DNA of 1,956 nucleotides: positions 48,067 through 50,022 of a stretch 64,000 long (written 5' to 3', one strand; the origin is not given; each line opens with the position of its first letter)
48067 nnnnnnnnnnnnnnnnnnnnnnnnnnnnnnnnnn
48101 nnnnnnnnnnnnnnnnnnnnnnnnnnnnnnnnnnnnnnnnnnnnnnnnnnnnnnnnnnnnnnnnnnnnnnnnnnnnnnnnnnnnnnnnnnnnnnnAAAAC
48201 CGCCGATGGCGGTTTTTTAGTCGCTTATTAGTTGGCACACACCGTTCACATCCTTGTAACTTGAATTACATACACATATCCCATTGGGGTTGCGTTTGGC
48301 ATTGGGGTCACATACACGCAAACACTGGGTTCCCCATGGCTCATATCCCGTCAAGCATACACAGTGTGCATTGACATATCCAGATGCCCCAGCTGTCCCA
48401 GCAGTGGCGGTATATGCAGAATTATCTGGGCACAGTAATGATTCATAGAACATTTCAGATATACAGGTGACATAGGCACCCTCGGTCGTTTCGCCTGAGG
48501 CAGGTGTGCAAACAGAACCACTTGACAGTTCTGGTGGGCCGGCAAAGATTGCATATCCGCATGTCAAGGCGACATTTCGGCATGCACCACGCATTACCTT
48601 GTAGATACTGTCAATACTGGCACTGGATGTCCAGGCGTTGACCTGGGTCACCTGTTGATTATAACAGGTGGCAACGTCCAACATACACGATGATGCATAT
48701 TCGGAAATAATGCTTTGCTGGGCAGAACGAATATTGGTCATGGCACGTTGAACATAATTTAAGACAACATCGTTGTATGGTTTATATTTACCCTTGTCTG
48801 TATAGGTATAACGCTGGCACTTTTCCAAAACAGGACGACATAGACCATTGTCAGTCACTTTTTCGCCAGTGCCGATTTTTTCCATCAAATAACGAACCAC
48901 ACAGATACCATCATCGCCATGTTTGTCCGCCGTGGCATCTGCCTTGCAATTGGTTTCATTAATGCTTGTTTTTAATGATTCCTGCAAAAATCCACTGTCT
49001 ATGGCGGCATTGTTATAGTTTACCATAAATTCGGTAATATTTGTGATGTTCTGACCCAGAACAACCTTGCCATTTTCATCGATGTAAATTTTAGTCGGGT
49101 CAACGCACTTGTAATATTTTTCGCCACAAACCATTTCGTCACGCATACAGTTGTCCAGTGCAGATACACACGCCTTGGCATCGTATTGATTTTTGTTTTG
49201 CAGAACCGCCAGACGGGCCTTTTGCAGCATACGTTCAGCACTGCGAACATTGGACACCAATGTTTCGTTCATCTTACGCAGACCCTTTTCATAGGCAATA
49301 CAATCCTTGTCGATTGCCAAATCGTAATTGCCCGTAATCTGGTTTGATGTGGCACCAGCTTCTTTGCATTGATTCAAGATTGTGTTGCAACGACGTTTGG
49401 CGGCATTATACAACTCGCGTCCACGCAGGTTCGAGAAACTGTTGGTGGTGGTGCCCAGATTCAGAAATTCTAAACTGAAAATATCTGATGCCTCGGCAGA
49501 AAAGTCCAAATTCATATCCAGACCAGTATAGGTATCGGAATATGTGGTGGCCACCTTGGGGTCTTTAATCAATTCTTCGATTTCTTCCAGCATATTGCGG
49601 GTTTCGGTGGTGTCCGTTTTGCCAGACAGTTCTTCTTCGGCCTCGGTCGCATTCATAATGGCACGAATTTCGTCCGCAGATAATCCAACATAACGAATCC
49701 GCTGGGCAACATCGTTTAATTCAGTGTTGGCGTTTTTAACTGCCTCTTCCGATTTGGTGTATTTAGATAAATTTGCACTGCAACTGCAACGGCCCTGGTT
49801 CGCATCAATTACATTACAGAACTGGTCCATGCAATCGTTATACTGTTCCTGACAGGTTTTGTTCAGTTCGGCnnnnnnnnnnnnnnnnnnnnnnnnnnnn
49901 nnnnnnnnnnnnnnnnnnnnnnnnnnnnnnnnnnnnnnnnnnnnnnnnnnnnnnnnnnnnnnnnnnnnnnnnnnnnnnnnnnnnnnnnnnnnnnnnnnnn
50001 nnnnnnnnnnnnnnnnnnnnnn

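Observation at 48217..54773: Tandem family of three ~700-aa secreted cysteine-rich proteins of unrecognised type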

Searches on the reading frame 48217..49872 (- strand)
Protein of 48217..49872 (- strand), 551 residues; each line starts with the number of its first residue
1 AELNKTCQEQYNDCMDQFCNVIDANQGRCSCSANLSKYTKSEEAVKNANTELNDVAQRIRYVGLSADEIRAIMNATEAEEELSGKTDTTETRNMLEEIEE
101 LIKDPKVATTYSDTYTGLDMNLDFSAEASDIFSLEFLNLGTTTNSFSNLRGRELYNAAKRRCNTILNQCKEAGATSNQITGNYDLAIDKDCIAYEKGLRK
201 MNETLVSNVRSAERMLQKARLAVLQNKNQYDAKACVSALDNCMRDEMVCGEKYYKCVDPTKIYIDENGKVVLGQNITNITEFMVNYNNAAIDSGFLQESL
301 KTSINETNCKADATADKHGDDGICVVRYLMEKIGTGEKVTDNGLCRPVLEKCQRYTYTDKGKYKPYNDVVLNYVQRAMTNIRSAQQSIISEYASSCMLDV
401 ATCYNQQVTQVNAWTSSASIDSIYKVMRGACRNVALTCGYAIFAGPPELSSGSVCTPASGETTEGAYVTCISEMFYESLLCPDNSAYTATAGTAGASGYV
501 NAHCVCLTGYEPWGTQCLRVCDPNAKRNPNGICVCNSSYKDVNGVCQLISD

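Call 84: search_dna_similar(query=window:48217-49872:-, collection=plasmids, mode=protein, max_evalue=1, max_rows=10)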
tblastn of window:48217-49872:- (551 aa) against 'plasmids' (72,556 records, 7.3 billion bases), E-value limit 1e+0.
No match.
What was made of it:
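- Closest known: F-type TraN. Different: The gene is chromosomal and lineage-restricted, with no plasmid homologue (call 84).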

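Call 85: search_dna_similar(query=window:48217-49872:-, collection=phages, mode=protein, max_evalue=1, max_rows=10)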
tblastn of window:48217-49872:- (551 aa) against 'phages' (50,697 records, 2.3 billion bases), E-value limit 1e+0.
No match.
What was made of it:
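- Tried and rejected: A mobile-element origin is rejected. tblastn of the A body against plasmids and phages found no match (calls 84, 85).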
